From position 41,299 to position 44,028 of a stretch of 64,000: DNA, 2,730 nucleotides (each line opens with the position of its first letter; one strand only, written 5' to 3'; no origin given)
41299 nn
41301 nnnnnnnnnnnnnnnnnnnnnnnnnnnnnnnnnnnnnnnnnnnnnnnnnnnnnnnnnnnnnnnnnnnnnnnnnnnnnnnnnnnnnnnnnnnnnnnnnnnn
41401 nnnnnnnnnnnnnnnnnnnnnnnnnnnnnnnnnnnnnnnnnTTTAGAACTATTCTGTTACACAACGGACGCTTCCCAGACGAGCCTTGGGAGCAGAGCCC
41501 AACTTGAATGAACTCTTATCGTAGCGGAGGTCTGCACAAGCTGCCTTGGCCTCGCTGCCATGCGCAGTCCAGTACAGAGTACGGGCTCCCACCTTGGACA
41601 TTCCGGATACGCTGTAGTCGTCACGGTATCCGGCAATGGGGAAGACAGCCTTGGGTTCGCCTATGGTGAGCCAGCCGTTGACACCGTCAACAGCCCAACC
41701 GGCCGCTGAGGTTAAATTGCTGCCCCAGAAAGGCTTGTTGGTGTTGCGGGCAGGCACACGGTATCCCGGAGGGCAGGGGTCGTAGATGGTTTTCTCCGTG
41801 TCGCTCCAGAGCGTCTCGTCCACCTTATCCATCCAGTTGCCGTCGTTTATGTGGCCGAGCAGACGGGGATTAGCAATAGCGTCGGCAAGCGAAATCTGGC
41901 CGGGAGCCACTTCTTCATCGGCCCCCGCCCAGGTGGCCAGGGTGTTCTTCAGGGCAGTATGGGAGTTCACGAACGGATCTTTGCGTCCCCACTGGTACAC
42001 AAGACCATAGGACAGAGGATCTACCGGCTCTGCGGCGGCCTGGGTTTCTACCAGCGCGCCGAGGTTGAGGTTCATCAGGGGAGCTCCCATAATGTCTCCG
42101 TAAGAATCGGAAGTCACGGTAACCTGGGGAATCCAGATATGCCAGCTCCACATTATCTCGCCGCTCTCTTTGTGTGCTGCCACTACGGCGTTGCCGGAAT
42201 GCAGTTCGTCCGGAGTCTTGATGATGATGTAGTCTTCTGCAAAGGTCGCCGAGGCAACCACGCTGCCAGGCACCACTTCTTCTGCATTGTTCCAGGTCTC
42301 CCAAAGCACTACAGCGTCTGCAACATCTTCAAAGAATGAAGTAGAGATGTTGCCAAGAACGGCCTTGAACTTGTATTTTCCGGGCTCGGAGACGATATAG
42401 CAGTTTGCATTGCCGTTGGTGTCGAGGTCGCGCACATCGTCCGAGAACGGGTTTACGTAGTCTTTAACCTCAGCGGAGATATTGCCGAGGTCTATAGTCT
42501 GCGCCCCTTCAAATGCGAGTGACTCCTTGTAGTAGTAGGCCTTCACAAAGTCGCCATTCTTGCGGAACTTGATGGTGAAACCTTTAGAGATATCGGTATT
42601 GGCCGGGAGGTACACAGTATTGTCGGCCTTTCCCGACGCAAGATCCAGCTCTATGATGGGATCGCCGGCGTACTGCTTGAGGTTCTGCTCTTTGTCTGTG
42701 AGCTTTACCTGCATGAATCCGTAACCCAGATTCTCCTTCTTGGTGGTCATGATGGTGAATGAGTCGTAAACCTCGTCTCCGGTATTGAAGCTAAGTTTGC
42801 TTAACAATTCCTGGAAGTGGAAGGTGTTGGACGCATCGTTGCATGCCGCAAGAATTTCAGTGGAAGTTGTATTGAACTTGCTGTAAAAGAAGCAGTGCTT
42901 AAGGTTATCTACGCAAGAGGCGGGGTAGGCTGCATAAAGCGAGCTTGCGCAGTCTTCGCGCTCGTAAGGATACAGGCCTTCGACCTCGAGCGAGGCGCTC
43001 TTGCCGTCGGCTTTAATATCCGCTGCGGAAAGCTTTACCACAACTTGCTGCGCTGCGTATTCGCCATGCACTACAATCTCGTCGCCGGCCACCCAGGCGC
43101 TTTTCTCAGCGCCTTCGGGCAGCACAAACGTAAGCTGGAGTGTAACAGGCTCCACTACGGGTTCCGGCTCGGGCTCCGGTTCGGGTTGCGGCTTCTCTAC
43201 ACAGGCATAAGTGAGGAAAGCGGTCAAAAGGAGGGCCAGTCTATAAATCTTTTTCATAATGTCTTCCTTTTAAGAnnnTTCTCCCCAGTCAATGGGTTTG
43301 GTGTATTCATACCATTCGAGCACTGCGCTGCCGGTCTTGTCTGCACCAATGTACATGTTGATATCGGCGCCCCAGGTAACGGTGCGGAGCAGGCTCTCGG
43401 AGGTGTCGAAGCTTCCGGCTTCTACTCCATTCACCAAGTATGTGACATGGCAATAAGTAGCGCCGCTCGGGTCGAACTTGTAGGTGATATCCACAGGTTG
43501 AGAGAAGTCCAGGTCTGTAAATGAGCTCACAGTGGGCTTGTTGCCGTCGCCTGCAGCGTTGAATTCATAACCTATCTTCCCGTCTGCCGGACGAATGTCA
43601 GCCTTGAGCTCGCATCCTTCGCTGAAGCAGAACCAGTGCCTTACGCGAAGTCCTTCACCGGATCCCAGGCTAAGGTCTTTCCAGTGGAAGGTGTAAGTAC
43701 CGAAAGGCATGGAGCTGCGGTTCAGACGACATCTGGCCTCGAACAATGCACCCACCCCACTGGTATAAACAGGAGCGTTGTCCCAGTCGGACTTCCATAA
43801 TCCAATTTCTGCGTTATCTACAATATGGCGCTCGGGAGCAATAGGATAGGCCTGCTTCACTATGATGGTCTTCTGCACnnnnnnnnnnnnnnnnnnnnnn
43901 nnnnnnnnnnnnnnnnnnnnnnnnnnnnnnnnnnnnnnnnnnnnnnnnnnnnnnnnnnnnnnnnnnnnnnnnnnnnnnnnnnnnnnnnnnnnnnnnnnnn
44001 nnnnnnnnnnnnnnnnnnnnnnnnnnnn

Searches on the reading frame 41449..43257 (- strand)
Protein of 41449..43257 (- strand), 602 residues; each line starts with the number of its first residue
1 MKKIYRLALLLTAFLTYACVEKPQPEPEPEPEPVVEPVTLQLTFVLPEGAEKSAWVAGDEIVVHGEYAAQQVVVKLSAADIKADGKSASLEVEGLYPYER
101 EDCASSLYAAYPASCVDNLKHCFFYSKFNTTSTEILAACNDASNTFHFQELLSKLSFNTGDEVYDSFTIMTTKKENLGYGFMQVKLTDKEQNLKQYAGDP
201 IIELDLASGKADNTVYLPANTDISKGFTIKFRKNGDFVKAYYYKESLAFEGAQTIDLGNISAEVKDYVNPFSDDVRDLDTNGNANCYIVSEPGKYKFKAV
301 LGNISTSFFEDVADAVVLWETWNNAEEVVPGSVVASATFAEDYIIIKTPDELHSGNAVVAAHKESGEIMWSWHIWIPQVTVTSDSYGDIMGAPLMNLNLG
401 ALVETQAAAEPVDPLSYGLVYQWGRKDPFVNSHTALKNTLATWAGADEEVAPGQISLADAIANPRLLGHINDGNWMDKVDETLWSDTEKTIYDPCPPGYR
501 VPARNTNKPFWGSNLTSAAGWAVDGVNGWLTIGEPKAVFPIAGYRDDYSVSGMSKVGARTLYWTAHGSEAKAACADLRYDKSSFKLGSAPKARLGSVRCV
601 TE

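Call 4: search_protein_families(library=pfam, proteins=[window:41449-43257:-], max_evalue=0.1)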
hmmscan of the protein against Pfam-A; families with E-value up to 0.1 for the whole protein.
window:41449-43257:- (602 aa): 1 family
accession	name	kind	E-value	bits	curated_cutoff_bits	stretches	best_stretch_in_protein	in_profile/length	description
PF13360.13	PQQ_2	-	0.012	15.8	27.6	1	311-396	89-168/233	Outer membrane protein assembly factor BamB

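Call 6: search_protein_families(library=ncbifam, proteins=[window:41449-43257:-], max_evalue=1)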
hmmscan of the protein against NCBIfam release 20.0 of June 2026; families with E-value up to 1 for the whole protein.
window:41449-43257:- (602 aa): 2 families
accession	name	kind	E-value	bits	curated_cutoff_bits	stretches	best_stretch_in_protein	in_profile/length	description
TIGR02145.1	Fib_succ_major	domain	0.0062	17.3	41.65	1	494-601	61-175/176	FISUMP domain-containing protein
NF008082.0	PRK10819.1-3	equivalog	0.9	9.3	265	0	22-39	73-90/242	TonB system transport protein TonB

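Call 56: predict_structure(alignment_id=A6)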
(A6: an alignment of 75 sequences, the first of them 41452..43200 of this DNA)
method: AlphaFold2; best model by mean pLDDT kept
length: 583 residues; sequences in the alignment: 75
mean_pLDDT: 95.4   pTM: 0.82
mean pLDDT of the five models: 95.4, 95.0, 94.7, 94.8, 94.3
residues with pLDDT >= 90: 542; 70-90: 28; 50-70: 13; < 50: 0
segments of 3 or more residues with pLDDT < 50: none
pLDDT, mean of each block of 10 residues (from residue 1): 64 80 97 96 97 98 98 97 96 98 96 97 98 97 96 90 97 95 92 95 94 95 95 95 94 92 97 97 91 94 98 97 96 97 95 98 98 98 98 98 98 94 95 97 97 97 97 98 98 96 97 98 96 95 98 98 97 98 98
secondary structure, 60 per line:
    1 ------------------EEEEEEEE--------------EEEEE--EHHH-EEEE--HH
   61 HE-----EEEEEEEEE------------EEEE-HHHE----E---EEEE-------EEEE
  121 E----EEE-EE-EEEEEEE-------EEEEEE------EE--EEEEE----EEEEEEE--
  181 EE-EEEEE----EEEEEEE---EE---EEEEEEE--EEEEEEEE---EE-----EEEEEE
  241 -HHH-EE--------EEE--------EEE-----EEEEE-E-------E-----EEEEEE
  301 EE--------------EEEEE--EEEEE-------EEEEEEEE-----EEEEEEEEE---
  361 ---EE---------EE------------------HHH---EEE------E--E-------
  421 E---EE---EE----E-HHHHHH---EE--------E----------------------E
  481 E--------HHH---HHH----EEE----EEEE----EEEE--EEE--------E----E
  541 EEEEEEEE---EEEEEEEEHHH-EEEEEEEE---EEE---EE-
elements in order: E19-26 E41-45 E53-56 E68-76 E89-92 E106-109 E117-121 E126-128 E133-139 E147-152 E163-167 E172-178 E184-188 E193-199 E208-214 E217-224 E235-240 E256-258 E267-269 E275-279 E295-302 E317-321 E324-328 E336-343 E349-357 E401-403 H438-443 E503-505 E510-513 E518-521 E524-526 E540-548 E552-559 E564-571 E575-577

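Call 58: fold_search(model_id=the predicted structure, library=pdb)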
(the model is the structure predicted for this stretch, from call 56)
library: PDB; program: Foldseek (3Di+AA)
matches with E <= 10: 1873; with E <= 0.001: 32
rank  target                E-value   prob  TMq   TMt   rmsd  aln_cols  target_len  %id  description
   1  9flv_A                6.2e-06  0.54  0.09  0.12  34.1       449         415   10  CryoEM structure of the fragment-5 (2393-2807) in the grappling hook protein A (GhpA) in the bacterium Aureispira sp.  (released 2024-10-16)
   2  3gle_A                1.9e-05  0.99  0.12  0.21  18.2       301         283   11  Crystal Structure of the Major Pilin from Streptococcus pyogenes N168A mutant (released 2009-06-02)
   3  7t0r_A                4.0e-05  0.75  0.11  0.17  18.3       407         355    9  Crystal structure of the anti-CD4 adnectin 6940_B01 as a complex with the extracellular domains of CD4 and ibalizumab  (released 2022-01-12)
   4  9fly_A                4.9e-05  0.44  0.09  0.07  31.8       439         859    7  CryoEM structure of the base (4151-5009) in the grappling hook protein A (GhpA) in the bacterium Aureispira sp. CCB-QB (released 2024-10-16)
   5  9flp_A                1.1e-04  0.28  0.09  0.06  33.1       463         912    8  CryoEM structure of the neck (1403-2314) in the grappling hook protein A (GhpA) in the bacterium Aureispira sp. CCB-QB (released 2024-10-16)
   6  9ipc_B                1.2e-04  0.30  0.09  0.11  25.6       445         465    8  Poly-alanine model for LH-type bispecific diabody Ex3 composed of 528 and OKT3 Fvs in ternary complex with sEGFR and C (released 2025-05-28)
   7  9flx_A                1.7e-04  0.30  0.08  0.13  29.6       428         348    9  CryoEM structure of the fragment-4 (4074-4421) in the grappling hook protein A (GhpA) in the bacterium Aureispira sp.  (released 2024-10-16)
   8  4x9f_B                2.1e-04  0.44  0.11  0.14  20.9       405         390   10  Crystal structure of Dscam1 isoform 6.9, N-terminal four Ig domains (released 2015-12-16)
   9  7t0o_L                2.3e-04  0.33  0.10  0.14  19.5       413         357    8  cryoEM reconstruction of the HIV gp140 in complex with the extracellular domains of CD4 and the adnectin domain of Com (released 2022-01-12)
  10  8dgg_A                2.4e-04  0.57  0.12  0.17  20.4       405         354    9  Structure of glycosylated LAG-3 homodimer (released 2022-08-17)
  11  4xb7_A                3.0e-04  0.30  0.10  0.14  27.6       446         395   10  Crystal structure of Dscam1 isoform 4.4, N-terminal four Ig domains (released 2015-12-16)
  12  4fqp_A                3.4e-04  0.25  0.09  0.13  20.2       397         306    9  Crystal structure of human Nectin-like 5 full ectodomain (D1-D3) (released 2012-08-22)
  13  4x8x_B                3.6e-04  0.44  0.11  0.15  21.5       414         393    9  Crystal structure of Dscam1 isoform 1.9, N-terminal four Ig domains (released 2015-12-16)
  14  1cgv_A                3.8e-04  0.95  0.10  0.09  15.7       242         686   10  SITE DIRECTED MUTATIONS OF THE ACTIVE SITE RESIDUE TYROSINE 195 OF CYCLODEXTRIN GLYCOSYLTRANSFERASE FROM BACILLUS CIRC (released 1995-02-27)
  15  9g93_A                4.2e-04  0.57  0.13  0.13  22.5       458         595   10  CryoET structure of the in vitro grown Bacillus anthracis Sap S-layer (released 2024-12-18)
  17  6e57_A                4.4e-04  0.54  0.11  0.15  20.6       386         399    9  Bacteroides ovatus mixed-linkage glucan utilization locus (MLGUL) SGBP-B in complex with mixed-linkage heptasaccharide (released 2019-05-29)
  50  6e57_C                2.6e-03  0.44  0.11  0.16  19.7       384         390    9  Bacteroides ovatus mixed-linkage glucan utilization locus (MLGUL) SGBP-B in complex with mixed-linkage heptasaccharide (released 2019-05-29)
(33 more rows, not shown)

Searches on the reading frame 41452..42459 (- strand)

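Call 43: search_protein_families(library=pfam, proteins=[window:41452-42459:-], max_evalue=0.1)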
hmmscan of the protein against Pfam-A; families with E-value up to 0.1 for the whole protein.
window:41452-42459:- (336 aa): 1 family
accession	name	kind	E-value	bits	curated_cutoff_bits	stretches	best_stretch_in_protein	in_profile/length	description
PF13360.13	PQQ_2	-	0.0055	16.8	27.6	1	45-130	89-168/233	Outer membrane protein assembly factor BamB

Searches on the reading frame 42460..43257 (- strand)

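Call 8: search_protein_families(library=pfam, proteins=[window:42460-43257:-], max_evalue=10)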
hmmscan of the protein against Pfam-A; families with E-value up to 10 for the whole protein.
window:42460-43257:- (266 aa): 1 family
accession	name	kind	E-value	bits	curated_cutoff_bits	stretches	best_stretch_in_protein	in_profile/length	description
PF05887.16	Trypan_PARP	-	0.11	12.9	100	1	23-37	97-111/134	Procyclic acidic repetitive protein (PARP)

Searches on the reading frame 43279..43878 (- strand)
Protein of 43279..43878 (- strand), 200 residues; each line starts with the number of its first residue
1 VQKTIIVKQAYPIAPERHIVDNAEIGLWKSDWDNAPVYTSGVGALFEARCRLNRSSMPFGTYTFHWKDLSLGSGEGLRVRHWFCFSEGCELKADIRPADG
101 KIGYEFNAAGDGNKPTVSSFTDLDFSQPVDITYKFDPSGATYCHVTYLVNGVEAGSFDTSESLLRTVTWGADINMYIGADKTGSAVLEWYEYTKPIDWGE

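Call 43: search_protein_families(library=pfam, proteins=[window:43279-43878:-], max_evalue=0.1)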
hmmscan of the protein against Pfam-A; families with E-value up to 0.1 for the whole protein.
window:43279-43878:- (200 aa): 1 family
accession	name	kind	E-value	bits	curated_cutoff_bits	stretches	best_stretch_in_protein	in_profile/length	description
PF13385.13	Laminin_G_3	-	0.093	13.3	27.6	0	99-184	53-128/151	Concanavalin A-like lectin/glucanases superfamily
